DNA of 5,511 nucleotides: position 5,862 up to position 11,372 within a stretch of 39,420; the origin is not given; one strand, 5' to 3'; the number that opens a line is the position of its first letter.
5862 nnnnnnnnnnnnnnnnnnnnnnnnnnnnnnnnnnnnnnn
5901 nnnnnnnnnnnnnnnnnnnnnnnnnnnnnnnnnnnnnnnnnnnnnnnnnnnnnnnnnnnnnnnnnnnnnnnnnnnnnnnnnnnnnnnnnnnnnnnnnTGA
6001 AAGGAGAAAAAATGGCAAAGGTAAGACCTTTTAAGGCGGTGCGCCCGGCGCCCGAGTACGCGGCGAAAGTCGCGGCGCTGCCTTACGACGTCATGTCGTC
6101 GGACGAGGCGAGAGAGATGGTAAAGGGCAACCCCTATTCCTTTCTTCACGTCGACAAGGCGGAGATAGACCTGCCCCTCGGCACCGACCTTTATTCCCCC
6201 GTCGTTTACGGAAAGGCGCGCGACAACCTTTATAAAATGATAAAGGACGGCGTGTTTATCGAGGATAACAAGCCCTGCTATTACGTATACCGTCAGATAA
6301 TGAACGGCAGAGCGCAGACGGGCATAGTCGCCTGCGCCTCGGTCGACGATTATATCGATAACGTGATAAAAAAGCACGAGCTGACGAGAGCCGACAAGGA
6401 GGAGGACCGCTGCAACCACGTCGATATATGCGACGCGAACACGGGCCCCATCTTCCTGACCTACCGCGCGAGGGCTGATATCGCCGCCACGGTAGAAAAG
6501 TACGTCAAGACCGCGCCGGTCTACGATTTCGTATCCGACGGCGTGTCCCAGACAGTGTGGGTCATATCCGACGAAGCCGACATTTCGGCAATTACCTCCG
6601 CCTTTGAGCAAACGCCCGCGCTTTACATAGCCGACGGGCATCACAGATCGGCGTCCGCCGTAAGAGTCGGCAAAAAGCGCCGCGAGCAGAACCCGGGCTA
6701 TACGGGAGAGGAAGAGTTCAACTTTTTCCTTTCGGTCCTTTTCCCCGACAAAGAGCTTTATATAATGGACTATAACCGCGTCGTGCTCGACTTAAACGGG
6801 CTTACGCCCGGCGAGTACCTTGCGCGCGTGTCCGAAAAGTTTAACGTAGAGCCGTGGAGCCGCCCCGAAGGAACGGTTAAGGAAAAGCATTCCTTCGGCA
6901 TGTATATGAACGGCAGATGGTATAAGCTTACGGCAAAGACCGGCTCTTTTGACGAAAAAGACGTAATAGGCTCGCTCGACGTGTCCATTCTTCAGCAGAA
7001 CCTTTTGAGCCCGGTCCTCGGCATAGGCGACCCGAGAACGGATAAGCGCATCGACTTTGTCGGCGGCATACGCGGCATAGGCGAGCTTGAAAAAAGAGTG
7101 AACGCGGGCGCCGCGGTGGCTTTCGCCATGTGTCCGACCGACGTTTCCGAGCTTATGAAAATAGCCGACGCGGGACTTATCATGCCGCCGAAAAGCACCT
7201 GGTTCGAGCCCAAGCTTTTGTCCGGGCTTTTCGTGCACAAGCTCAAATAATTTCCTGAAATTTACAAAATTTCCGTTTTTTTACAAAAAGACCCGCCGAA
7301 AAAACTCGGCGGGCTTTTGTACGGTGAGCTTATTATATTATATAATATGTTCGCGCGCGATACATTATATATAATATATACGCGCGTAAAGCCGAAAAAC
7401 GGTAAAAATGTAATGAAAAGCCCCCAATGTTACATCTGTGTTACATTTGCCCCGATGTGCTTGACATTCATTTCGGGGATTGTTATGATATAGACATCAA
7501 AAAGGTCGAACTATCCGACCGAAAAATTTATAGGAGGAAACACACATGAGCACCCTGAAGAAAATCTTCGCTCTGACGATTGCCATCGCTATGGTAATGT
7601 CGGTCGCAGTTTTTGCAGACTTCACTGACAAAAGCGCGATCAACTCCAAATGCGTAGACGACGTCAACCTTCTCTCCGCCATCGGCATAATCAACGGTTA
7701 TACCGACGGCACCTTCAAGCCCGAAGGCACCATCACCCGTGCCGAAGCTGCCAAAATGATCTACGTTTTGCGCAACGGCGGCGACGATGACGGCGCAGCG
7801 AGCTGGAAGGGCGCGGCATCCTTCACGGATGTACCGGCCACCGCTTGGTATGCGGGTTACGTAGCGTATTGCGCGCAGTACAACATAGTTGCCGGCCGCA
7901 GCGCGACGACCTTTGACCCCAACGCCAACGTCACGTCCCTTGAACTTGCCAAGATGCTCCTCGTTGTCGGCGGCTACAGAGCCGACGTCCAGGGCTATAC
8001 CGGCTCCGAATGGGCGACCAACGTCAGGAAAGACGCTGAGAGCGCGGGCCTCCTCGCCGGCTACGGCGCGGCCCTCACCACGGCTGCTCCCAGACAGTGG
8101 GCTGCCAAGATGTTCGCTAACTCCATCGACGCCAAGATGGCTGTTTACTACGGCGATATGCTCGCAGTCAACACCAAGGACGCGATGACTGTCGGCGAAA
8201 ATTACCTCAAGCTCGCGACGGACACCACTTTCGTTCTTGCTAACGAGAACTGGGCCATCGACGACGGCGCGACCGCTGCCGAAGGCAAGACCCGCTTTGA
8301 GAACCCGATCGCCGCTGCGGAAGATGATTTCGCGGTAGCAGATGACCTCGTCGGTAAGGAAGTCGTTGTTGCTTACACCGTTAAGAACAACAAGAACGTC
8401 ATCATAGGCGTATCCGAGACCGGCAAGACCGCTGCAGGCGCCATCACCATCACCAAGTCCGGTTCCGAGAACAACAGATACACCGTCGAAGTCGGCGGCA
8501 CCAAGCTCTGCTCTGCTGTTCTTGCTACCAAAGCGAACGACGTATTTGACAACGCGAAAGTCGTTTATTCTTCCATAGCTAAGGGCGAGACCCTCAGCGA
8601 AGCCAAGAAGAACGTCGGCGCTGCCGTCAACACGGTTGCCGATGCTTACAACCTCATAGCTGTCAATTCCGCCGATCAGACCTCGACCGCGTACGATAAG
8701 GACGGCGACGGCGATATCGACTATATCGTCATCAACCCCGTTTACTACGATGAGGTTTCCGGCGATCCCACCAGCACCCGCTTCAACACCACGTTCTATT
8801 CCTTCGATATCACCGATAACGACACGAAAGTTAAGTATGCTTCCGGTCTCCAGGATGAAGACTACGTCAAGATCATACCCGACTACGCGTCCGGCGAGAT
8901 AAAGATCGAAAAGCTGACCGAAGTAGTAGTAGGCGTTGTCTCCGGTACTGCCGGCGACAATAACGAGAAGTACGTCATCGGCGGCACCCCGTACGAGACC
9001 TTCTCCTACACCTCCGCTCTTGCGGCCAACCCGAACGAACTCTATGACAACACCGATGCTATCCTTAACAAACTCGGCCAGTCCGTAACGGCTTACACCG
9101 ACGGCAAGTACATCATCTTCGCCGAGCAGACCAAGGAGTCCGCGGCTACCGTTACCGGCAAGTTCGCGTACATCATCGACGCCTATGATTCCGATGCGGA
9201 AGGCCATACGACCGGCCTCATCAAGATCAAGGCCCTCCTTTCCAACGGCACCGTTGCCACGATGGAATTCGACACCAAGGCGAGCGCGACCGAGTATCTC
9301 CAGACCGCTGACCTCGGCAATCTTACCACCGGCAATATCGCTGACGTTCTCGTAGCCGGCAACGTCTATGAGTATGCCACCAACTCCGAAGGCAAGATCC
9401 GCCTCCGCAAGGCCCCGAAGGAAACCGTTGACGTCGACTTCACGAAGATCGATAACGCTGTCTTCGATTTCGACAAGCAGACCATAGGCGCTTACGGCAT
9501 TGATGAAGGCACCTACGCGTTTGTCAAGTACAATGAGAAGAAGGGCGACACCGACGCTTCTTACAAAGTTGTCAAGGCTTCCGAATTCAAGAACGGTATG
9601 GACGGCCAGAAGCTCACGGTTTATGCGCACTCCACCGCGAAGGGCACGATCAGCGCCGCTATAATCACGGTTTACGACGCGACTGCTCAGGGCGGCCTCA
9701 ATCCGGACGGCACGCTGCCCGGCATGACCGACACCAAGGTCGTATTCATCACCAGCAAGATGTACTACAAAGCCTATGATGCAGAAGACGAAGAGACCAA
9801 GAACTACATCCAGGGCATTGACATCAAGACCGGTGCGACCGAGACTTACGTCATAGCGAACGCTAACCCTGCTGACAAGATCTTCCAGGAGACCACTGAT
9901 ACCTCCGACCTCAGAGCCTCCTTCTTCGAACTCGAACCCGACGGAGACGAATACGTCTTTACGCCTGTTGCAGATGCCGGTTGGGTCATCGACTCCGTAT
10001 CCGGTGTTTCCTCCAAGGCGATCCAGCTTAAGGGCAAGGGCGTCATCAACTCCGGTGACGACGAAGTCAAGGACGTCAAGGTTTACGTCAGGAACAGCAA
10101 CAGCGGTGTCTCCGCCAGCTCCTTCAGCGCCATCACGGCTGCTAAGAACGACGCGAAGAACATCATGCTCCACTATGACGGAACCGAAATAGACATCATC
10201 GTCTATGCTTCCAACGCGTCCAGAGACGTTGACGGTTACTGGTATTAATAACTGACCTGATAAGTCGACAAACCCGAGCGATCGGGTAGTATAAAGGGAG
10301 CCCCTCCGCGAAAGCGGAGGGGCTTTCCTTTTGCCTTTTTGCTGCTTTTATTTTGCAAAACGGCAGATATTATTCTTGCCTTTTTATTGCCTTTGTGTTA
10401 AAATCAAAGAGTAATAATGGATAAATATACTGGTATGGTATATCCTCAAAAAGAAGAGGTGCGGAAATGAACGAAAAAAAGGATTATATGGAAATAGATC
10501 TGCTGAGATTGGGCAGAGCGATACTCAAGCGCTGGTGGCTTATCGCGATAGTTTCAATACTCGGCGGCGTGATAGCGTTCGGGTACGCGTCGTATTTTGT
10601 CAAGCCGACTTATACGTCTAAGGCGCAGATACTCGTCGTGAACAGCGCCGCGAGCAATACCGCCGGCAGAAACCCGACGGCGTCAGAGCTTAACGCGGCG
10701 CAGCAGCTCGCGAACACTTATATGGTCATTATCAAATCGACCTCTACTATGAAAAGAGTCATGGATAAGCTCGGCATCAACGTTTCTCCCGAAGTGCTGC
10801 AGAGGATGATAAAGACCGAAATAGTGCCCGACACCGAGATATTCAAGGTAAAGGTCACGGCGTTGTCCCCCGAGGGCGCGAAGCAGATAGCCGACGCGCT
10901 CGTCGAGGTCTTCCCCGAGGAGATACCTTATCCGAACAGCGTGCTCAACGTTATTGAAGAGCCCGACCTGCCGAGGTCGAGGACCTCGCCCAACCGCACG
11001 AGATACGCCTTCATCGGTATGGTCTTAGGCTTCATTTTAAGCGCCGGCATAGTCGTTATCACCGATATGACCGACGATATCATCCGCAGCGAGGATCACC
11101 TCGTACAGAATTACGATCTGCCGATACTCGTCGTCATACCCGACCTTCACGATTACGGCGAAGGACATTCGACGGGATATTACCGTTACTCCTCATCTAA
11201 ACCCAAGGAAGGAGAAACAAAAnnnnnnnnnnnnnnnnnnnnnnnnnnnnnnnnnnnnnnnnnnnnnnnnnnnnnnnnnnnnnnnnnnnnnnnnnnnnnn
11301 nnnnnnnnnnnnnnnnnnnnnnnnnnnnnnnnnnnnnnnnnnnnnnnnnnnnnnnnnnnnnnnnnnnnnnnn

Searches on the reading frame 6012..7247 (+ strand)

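Call 100: search_protein_families(library=pfam, proteins=[window:6012-7247:+], max_evalue=0.00001)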
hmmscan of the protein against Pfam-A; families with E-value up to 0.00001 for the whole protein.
window:6012-7247:+ (412 aa): 1 family
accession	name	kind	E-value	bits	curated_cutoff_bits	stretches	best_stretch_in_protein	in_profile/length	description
PF06245.16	DUF1015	-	7.3e-122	406.8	25.8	1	4-325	1-325/325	Protein of unknown function (DUF1015)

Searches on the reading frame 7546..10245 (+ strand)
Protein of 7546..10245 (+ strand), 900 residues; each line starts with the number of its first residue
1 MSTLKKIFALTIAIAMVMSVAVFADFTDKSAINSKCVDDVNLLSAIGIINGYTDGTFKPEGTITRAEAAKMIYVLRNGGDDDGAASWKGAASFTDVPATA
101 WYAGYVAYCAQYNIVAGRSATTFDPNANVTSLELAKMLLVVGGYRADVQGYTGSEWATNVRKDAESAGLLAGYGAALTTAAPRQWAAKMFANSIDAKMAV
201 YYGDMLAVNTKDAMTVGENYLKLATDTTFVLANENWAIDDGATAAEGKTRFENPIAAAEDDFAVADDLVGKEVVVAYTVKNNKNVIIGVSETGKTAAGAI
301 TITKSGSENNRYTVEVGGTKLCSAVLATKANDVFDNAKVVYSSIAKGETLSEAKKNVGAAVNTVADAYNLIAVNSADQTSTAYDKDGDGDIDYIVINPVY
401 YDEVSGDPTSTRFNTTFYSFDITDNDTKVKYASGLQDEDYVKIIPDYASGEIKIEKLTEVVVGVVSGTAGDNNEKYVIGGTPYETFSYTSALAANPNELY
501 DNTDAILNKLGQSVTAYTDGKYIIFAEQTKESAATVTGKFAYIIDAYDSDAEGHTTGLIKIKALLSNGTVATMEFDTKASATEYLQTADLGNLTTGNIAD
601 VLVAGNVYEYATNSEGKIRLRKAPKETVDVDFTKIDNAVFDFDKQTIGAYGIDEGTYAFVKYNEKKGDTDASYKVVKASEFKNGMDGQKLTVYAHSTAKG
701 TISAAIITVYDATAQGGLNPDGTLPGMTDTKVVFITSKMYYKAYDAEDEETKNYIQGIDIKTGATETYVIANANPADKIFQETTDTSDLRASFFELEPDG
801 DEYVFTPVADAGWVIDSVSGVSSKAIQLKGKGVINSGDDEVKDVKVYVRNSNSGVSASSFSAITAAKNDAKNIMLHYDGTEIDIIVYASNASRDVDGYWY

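Call 47: search_protein_families(library=pfam, proteins=[window:7546-10245:+], max_evalue=0.00001)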
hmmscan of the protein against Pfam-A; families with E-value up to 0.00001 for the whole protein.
window:7546-10245:+ (900 aa): 1 family
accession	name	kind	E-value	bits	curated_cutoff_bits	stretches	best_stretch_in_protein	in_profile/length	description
PF00395.25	SLH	-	2.1e-23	82.4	20.8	2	26-69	2-44/44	S-layer homology domain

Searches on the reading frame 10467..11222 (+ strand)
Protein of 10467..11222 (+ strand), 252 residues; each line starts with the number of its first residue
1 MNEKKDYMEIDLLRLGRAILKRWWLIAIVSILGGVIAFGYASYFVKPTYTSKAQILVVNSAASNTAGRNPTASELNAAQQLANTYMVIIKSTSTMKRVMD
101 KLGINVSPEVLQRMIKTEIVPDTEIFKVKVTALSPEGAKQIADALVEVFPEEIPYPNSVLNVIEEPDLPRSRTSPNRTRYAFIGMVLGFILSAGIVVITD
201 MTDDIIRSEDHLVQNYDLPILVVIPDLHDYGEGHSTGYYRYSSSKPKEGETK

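Call 100: search_protein_families(library=pfam, proteins=[window:10467-11222:+], max_evalue=0.00001)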
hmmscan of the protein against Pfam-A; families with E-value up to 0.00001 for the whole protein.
window:10467-11222:+ (252 aa): 1 family
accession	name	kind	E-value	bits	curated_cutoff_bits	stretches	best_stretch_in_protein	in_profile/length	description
PF02706.20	Wzz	-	1.7e-21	76.8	25.5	1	9-102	2-91/91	Chain length determinant protein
